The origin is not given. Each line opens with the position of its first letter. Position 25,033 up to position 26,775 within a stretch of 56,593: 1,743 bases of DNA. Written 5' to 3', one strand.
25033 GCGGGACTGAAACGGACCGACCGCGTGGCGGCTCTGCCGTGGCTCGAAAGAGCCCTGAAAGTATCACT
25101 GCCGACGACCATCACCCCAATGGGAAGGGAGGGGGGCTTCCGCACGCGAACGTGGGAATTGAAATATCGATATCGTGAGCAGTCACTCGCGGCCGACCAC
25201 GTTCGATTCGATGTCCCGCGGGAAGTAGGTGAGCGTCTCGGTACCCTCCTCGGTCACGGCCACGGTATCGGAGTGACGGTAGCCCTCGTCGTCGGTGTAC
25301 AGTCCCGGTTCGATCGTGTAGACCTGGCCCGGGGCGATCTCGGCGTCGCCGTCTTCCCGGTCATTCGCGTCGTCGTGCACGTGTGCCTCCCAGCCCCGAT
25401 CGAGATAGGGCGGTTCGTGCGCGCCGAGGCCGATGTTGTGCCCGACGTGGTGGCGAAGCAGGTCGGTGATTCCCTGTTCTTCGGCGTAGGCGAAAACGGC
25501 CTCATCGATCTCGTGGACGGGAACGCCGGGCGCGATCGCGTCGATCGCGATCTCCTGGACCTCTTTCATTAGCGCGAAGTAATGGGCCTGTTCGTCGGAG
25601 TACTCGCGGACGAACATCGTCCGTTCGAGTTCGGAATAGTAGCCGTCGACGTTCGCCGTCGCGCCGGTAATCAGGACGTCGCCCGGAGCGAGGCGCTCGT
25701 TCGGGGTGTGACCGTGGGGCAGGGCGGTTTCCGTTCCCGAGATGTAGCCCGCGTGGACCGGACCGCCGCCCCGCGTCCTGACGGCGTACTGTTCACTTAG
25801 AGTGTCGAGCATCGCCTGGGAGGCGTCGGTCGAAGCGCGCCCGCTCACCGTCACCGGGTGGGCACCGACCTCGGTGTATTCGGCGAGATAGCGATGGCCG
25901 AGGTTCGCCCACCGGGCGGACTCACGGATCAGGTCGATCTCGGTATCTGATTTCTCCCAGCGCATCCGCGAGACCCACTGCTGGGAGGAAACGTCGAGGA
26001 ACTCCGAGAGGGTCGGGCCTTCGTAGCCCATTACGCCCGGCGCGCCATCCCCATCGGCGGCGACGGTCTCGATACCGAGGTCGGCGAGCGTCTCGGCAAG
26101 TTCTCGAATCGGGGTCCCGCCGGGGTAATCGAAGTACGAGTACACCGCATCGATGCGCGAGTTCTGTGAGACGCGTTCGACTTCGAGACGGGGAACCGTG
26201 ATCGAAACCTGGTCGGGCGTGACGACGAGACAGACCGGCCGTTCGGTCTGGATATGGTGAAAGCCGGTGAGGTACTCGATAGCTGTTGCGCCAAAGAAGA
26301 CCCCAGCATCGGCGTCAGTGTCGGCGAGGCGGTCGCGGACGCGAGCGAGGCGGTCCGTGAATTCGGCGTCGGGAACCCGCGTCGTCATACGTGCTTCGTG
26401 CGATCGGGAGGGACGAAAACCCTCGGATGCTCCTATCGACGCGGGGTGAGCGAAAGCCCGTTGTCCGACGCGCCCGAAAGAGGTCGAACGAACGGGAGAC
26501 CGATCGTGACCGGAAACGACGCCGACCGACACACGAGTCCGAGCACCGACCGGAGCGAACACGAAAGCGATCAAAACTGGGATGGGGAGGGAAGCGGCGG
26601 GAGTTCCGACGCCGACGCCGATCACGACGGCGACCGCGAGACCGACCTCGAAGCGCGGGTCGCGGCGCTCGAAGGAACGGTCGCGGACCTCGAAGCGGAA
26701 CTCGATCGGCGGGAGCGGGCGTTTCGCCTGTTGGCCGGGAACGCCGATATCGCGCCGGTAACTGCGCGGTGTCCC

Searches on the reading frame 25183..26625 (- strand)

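Call 56: search_protein_families(library=pfam, proteins=[window:25183-26625:-], max_evalue=0.0001)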
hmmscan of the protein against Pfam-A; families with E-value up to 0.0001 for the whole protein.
window:25183-26625:- (480 aa): 2 families
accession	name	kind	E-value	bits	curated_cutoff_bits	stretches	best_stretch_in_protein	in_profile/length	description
PF00557.29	Peptidase_M24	-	4.3e-38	131.6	23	1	232-459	2-208/208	Metallopeptidase family M24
PF01321.24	Creatinase_N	-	3e-13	50.9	22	1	92-194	1-97/128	Creatinase/Prolidase N-terminal domain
